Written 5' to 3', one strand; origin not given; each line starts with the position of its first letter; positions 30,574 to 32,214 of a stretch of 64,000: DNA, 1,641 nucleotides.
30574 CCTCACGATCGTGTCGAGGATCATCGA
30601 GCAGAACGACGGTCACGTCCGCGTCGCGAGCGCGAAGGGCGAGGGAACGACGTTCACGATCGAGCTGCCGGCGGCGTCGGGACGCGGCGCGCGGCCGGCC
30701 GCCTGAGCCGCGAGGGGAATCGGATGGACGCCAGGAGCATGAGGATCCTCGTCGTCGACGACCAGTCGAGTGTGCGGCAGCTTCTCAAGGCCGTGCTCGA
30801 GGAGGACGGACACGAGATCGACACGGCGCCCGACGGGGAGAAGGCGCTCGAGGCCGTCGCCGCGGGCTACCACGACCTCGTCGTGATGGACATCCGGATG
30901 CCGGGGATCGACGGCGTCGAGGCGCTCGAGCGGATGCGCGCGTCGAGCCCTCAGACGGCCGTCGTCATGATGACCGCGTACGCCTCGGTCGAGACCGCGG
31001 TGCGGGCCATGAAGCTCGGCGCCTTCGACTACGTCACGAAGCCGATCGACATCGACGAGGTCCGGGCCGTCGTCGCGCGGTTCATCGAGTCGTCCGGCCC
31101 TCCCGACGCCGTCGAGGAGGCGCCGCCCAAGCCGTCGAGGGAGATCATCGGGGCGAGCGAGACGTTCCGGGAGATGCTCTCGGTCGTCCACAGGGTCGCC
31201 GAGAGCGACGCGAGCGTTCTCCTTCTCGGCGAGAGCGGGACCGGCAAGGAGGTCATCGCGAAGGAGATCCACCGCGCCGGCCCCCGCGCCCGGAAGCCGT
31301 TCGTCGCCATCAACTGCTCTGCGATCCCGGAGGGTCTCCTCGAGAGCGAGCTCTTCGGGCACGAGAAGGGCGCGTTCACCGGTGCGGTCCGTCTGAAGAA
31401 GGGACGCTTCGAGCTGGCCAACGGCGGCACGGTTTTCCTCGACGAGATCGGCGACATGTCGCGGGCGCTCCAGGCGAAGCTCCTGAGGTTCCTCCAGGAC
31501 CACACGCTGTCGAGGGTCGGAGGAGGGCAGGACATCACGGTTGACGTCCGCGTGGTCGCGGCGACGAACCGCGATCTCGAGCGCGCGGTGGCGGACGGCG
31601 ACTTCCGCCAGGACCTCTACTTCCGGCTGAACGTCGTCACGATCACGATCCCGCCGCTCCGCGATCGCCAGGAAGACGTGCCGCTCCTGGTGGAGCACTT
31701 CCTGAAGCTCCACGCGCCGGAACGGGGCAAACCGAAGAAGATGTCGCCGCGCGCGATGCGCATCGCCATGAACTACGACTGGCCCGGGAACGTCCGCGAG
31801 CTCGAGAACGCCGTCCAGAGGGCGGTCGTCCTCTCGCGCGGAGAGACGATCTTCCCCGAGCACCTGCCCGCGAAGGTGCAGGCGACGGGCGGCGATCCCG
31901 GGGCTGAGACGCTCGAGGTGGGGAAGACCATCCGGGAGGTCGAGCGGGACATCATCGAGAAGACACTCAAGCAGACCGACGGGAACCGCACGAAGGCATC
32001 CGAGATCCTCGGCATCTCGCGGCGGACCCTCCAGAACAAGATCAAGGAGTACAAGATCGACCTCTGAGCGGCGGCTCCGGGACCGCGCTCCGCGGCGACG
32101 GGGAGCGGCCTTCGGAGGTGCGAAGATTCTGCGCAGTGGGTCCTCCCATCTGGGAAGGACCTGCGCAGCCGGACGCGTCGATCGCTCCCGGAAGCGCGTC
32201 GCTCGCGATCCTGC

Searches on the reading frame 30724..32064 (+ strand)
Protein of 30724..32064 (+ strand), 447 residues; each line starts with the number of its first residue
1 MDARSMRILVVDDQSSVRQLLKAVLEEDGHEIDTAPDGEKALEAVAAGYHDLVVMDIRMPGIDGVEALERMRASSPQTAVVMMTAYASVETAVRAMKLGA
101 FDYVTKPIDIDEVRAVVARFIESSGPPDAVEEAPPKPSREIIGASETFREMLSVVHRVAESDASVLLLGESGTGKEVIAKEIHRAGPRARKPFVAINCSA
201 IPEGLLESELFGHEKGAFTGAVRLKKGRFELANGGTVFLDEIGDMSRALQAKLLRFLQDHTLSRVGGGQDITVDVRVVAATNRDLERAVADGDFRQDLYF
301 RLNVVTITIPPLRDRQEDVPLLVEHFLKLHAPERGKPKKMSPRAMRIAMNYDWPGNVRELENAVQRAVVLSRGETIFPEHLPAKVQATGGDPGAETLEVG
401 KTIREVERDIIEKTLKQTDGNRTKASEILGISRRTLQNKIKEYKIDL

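Call 3: search_protein_families(library=pfam, proteins=[window:30724-32064:+], max_evalue=0.1)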
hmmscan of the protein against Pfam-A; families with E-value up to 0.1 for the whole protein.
window:30724-32064:+ (447 aa): 17 families
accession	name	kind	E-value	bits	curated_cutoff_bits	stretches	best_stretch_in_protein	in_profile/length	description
PF00158.32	Sigma54_activat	-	1.4e-71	240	20.2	1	141-307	1-167/168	Sigma-54 interaction domain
PF00072.30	Response_reg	-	2.7e-33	114.9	30.2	1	8-117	1-110/111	Response regulator receiver domain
PF25601.1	AAA_lid_14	-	5.9e-27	93.8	27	1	313-389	1-78/87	AAA+ ATPase lid domain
PF14532.12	Sigma54_activ_2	-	3e-21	76.5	25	1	142-312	1-138/138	Sigma-54 interaction domain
PF02954.25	HTH_8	-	7.7e-17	61.2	22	1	402-443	1-42/42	Bacterial regulatory protein, Fis family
PF07728.20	AAA_5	-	5.1e-09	36.7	22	1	165-284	2-124/139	AAA domain (dynein-related subfamily)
PF00004.35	AAA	-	4.4e-06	27.6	21.2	1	165-286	1-115/131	ATPase family associated with various cellular activities (AAA)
PF01078.27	Mg_chelatase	-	1.2e-05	25.2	20.3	0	220-282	93-157/207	Magnesium chelatase, subunit ChlI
PF00493.29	MCM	-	2.7e-05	23.8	23.3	1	160-283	55-173/224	MCM P-loop domain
PF07724.20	AAA_2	-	4.2e-05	24.1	27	1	163-283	4-125/166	AAA domain (Cdc48 subfamily)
PF13191.12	AAA_16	-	0.00036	21.5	32.6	1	145-217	6-85/167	AAA ATPase domain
PF23198.2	PDE8A_N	-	0.00069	20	29.6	1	10-85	15-91/147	PDE8A-like, N-terminal domain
PF12775.13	AAA_7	-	0.0041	17.1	25.8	1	152-200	23-71/181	P-loop containing dynein motor region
PF18024.7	HTH_50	-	0.0056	16.8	27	1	403-445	8-49/50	Helix-turn-helix domain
PF20432.4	Xre-like-HTH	-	0.022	15.5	25.8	1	413-439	17-43/63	Antitoxin Xre-like helix-turn-helix domain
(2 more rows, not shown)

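Call 4: search_protein_families(library=ncbifam, proteins=[window:30724-32064:+], max_evalue=0.1)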
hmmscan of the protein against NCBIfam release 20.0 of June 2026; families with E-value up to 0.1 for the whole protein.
window:30724-32064:+ (447 aa): 127 families (the best 25 are shown)
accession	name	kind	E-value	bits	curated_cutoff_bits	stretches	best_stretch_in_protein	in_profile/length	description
NF008469.0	PRK11361.1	equivalog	8.5e-155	515.9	714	1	6-446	5-457/461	acetoacetate metabolism transcriptional regulator AtoC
TIGR01818.1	ntrC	equivalog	1.5e-143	479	558.6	2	8-387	1-383/463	nitrogen regulation protein NR(I)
NF007689.0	PRK10365.1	equivalog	3.7e-132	441.2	760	1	4-440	4-439/441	sigma-54-dependent response regulator transcription factor ZraR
TIGR02915.1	PEP_resp_reg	equivalog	5.8e-128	427.5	502.6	1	8-445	1-444/445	PEP-CTERM-box response regulator transcription factor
NF008176.1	PRK10923.1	equivalog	8.3e-122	407.1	620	2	7-388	5-388/469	nitrogen regulation protein NR(I)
TIGR01817.1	nifA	equivalog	4.3e-116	388.8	528.85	1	133-383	190-440/534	nif-specific transcriptional activator NifA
NF050807.1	TransRegFlbDCaul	equivalog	1.2e-115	387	750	1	6-444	1-439/454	sigma-54-dependent transcriptional regulator FlbD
NF041946.1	LuxO_transreg_Vib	equivalog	3.8e-115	385.3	800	1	11-442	2-434/463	quorum-sensing sigma-54 dependent transcriptional regulator LuxO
NF041552.1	TF_PrdR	equivalog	9.2e-115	384.1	795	1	137-444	265-577/577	sigma-54 dependent transcriptional regulator PrdR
NF011695.0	PRK15115.1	equivalog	3.1e-113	378.9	763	1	3-436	4-429/445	two-component system response regulator GlrR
NF051870.1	NAssimRespRegNtrX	equivalog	1.2e-108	363.9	600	1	7-442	3-449/452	nitrogen assimilation response regulator NtrX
NF049963.1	RespRegFlgRCampy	domain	2.2e-108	362.8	750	1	6-445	1-429/429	fla regulon two-component system response regulator FlgR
NF003451.0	PRK05022.1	equivalog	2.1e-98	330.3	476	1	135-442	186-507/512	nitric oxide reductase transcriptional regulator NorR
NF038308.1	RNA_repair_RtcR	equivalog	2.4e-97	327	650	1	139-443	180-516/530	RNA repair transcriptional activator RtcR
NF011958.0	PRK15429.1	equivalog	2.9e-89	300.5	830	1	140-446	380-687/692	formate hydrogenlyase transcriptional activator FlhA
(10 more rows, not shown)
